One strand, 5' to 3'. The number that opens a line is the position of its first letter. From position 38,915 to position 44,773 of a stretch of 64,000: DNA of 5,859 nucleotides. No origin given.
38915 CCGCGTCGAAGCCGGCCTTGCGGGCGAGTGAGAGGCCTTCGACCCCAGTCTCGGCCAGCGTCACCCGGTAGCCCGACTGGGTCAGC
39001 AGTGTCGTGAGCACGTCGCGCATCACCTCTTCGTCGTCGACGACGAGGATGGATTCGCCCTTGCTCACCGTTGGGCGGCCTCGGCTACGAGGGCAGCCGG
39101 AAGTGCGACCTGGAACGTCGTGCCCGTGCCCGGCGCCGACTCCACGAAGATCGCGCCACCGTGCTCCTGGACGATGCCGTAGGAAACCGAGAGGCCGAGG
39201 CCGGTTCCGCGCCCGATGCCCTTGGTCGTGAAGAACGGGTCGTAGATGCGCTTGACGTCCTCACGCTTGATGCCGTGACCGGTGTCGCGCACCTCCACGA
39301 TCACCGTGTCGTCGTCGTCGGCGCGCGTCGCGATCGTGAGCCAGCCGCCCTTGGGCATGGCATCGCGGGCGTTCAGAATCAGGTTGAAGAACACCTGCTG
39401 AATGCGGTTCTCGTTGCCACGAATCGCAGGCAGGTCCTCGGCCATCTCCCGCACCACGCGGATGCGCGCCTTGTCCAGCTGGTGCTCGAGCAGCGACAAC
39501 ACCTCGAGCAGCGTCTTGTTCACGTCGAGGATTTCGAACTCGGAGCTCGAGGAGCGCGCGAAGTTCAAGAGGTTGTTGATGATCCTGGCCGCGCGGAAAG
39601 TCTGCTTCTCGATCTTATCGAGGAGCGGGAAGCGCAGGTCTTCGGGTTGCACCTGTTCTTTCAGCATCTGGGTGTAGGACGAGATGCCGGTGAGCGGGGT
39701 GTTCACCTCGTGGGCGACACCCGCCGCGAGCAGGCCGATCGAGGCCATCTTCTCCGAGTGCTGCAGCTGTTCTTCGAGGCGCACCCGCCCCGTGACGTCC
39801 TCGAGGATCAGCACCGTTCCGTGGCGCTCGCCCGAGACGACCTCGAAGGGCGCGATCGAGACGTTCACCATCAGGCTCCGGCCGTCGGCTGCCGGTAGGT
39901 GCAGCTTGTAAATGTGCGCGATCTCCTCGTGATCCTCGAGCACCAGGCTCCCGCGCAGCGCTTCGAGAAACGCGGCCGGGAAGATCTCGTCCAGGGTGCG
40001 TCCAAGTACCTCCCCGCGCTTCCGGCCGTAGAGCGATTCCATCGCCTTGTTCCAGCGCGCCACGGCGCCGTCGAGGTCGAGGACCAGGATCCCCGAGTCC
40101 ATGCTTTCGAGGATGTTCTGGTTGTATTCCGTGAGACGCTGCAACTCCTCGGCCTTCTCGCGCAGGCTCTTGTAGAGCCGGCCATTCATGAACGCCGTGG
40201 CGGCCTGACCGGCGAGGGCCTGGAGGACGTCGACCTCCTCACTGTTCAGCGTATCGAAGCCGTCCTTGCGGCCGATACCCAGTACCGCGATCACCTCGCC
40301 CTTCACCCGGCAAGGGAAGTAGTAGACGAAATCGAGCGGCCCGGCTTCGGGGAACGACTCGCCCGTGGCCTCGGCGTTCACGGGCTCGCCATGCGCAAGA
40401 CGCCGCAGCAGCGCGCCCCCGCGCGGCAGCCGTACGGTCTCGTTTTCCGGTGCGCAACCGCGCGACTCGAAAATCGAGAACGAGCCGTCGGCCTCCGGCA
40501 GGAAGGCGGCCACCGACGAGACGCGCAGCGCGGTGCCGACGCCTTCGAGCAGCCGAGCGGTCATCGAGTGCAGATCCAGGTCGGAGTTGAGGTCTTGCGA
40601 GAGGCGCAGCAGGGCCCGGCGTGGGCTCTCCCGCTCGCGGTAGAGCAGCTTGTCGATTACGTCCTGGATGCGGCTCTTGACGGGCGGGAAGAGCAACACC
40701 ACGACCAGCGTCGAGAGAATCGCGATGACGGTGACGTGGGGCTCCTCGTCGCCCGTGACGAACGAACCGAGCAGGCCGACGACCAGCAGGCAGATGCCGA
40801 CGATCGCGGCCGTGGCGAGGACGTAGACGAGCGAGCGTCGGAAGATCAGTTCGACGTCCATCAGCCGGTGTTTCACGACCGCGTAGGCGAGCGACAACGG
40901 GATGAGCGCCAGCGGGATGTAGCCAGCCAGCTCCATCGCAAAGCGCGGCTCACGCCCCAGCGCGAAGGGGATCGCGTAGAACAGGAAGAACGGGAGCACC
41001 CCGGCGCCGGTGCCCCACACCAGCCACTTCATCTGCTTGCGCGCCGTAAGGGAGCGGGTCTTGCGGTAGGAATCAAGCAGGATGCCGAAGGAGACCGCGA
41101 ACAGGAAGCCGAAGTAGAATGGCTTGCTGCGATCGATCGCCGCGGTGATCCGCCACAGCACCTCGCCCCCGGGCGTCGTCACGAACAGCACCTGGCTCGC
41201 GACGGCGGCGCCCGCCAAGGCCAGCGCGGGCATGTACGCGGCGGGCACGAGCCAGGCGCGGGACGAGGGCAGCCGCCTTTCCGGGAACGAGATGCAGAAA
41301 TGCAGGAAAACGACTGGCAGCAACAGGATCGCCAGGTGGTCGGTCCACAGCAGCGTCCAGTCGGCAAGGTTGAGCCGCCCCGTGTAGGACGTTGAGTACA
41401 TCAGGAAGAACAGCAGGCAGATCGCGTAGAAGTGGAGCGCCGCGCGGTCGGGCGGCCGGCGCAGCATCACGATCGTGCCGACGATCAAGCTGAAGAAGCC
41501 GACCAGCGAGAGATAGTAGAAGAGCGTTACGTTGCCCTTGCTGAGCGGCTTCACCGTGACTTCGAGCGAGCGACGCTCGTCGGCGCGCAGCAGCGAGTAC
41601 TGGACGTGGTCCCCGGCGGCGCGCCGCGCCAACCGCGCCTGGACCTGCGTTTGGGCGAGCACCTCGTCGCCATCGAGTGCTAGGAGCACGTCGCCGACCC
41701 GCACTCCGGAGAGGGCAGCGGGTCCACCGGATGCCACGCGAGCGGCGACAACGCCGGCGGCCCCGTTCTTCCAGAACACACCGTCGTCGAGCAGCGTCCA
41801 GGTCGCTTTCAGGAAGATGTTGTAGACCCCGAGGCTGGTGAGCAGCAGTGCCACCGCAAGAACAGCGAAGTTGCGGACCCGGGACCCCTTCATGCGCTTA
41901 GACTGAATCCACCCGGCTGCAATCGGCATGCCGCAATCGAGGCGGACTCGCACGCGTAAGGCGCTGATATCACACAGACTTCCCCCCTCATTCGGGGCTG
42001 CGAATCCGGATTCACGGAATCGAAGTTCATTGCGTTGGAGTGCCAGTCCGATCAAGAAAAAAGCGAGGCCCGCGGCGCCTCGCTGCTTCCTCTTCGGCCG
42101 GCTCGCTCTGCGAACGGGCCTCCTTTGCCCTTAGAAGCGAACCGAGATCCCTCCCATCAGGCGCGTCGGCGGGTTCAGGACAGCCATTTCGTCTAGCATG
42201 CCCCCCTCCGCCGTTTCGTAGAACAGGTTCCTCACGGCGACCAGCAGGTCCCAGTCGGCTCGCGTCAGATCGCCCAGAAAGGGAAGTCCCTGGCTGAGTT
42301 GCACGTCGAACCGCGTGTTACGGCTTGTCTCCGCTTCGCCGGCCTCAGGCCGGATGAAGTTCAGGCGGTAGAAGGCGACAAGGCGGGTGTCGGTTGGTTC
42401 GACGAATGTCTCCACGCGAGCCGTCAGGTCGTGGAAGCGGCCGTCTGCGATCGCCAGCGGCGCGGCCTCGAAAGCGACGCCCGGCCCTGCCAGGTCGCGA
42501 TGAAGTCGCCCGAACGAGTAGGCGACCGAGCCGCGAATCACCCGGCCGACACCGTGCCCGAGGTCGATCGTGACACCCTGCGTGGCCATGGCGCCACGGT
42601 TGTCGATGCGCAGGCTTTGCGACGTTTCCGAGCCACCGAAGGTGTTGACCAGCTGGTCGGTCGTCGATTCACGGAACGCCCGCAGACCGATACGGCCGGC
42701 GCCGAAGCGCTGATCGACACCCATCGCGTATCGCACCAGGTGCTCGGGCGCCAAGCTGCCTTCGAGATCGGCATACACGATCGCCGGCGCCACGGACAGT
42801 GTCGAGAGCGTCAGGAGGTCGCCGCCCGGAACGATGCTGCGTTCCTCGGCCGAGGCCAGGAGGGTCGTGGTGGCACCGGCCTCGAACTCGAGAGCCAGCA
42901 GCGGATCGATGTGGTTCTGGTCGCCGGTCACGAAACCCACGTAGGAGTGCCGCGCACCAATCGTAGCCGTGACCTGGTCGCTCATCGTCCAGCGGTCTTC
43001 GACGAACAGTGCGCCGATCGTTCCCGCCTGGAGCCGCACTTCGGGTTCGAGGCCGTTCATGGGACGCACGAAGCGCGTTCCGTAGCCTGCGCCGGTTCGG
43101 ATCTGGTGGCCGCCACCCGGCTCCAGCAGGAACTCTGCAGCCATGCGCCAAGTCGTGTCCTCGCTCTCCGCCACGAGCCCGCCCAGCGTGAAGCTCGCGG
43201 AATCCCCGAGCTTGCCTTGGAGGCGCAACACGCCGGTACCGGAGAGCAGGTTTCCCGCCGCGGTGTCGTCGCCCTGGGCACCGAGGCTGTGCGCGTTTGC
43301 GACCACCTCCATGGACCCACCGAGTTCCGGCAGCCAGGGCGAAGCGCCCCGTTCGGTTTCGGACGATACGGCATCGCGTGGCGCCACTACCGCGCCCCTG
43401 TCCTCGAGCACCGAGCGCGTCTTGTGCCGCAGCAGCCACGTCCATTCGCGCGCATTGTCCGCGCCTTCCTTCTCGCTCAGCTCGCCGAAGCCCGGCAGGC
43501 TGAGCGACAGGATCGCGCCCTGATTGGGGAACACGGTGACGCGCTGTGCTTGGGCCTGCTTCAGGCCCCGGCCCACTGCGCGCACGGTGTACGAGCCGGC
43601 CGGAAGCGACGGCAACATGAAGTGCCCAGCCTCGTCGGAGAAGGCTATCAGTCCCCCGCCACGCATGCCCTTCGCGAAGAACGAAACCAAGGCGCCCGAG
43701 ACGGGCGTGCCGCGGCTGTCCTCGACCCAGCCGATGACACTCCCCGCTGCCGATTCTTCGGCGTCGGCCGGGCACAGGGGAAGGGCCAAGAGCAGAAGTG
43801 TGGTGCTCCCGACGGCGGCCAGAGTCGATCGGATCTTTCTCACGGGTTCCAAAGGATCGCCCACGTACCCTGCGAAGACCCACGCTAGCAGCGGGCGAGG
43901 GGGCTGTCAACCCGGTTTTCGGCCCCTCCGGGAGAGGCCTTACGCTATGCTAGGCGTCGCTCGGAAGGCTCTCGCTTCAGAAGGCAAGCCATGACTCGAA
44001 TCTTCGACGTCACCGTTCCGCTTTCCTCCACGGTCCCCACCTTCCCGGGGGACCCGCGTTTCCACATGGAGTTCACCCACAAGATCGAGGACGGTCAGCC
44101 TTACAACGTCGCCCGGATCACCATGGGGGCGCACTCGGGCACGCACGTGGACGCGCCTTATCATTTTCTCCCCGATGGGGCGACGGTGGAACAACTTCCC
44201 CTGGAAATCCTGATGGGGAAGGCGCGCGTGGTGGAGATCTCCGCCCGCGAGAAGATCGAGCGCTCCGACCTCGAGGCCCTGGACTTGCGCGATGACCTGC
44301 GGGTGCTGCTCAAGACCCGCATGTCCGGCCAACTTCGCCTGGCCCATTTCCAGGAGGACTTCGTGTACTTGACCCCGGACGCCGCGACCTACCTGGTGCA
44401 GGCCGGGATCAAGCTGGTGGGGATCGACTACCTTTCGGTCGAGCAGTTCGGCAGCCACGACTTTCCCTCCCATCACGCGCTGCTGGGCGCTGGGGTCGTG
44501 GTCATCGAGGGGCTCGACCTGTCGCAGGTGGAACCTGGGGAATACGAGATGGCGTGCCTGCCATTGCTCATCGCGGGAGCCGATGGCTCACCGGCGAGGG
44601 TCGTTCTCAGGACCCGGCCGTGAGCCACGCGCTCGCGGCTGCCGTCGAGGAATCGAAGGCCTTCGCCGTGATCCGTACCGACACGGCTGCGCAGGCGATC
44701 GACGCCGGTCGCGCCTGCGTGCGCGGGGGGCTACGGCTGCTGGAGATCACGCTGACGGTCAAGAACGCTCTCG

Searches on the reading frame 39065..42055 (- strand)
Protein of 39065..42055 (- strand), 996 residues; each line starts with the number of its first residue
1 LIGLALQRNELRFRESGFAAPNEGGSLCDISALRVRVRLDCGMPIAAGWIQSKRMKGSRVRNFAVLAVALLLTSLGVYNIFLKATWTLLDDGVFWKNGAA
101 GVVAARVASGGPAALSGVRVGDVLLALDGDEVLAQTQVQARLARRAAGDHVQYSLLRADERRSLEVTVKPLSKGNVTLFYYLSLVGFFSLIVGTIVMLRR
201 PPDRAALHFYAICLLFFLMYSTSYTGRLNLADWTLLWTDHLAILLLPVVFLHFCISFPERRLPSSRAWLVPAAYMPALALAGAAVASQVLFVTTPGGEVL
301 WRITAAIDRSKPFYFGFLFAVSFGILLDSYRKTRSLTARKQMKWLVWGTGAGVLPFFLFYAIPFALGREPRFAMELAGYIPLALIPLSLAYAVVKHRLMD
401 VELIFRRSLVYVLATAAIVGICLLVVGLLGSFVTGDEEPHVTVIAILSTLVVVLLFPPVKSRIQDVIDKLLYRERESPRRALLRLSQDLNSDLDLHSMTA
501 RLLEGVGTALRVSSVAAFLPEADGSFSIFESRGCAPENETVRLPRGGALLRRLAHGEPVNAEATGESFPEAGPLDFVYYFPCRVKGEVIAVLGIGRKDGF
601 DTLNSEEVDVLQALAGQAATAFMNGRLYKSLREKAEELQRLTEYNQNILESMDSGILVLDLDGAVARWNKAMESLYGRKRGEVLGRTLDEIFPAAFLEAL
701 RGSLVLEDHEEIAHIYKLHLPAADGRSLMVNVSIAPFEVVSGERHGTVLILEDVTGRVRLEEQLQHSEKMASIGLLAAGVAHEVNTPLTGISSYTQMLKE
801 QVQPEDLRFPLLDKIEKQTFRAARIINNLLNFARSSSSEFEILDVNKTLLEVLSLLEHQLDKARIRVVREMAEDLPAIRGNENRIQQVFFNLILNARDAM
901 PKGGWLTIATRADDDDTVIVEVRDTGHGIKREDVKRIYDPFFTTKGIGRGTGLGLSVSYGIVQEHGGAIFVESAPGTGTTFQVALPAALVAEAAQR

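Call 6: search_protein_families(library=pfam, proteins=[window:39065-42055:-], max_evalue=0.001)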
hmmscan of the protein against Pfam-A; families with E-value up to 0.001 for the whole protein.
window:39065-42055:- (996 aa): 14 families
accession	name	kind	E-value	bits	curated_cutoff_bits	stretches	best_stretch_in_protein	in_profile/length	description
PF02518.31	HATPase_c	-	1.5e-26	93.4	26.4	1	880-987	1-109/111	Histidine kinase-, DNA gyrase B-, and HSP90-like ATPase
PF08448.16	PAS_4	-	6.5e-17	62.2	23.1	1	649-759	1-110/110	PAS fold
PF00512.31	HisKA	-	1.3e-13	51.2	26.9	1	775-836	4-64/66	His Kinase A (phospho-acceptor) domain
PF00989.32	PAS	-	7e-12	45.8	22.6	1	646-754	4-113/113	PAS fold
PF13180.12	PDZ_2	-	8.6e-11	42.4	27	1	96-168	8-80/80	PDZ domain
PF13426.13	PAS_9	-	3.6e-10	40.5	27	1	654-755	2-102/103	PAS domain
PF01590.32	GAF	-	5.1e-07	30.7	22.4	1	494-621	1-132/133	GAF domain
PF13188.13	PAS_8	-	1e-06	28.9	21.8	1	646-696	4-55/65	PAS domain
PF13492.12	GAF_3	-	1.7e-06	28.9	27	1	498-621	5-126/129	GAF domain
PF17820.7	PDZ_6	-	1.1e-05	25.5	27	1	105-147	3-44/54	PDZ domain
PF12860.13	PAS_7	-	1.7e-05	25.4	27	0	649-760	1-113/115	PAS fold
PF13185.12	GAF_2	-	2e-05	25.3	28.6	1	493-622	2-135/136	GAF domain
PF00595.29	PDZ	-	7.6e-05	23.4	23.2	1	99-152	24-77/81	PDZ domain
PF13596.12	PAS_10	-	0.00058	20.9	22.1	0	646-755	2-106/106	PAS domain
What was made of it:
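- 36698..42055 (-): Convergent conserved neighbours, with no demonstrated link to the operon: DUF4388/PatA_N protein (36698-37534), NtrC-type sigma-54 activator (37614-39068) and a PDZ-GAF-PAS histidine kinase (39065-42055). Pfam assignments are in call 6.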

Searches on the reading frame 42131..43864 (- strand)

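Call 32: search_protein_families(library=ncbifam, proteins=[window:42131-43864:-], max_evalue=0.01)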
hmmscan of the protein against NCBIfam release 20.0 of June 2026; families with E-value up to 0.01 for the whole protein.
window:42131-43864:- (577 aa): 0 families

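Call 58: search_protein_families(library=pfam, proteins=[window:42131-43864:-], max_evalue=0.0001)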
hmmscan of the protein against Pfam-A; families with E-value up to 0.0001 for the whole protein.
window:42131-43864:- (577 aa): 2 families
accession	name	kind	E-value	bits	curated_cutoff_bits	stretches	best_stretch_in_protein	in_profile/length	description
PF13620.12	CarboxypepD_reg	-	1.4e-10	41.8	32.3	1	43-123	2-81/82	Carboxypeptidase regulatory-like domain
PF00593.30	TonB_dep_Rec_b-barrel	-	8.7e-08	32.9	27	1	239-451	130-347/436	TonB dependent receptor-like, beta-barrel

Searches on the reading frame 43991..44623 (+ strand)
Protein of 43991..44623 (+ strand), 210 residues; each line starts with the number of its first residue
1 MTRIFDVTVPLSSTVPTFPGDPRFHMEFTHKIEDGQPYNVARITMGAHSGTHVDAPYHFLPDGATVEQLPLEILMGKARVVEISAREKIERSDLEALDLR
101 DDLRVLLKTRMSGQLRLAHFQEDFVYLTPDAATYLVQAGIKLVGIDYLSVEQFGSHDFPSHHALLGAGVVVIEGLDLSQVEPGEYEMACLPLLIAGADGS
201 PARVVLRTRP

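Call 32: search_protein_families(library=ncbifam, proteins=[window:43991-44623:+], max_evalue=0.01)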
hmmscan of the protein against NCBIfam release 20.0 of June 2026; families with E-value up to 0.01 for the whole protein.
window:43991-44623:+ (210 aa): 1 family
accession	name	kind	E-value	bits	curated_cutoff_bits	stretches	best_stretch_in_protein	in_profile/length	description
TIGR03035.1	trp_arylform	equivalog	3.4e-57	193.7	223.05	1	3-208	1-205/206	arylformamidase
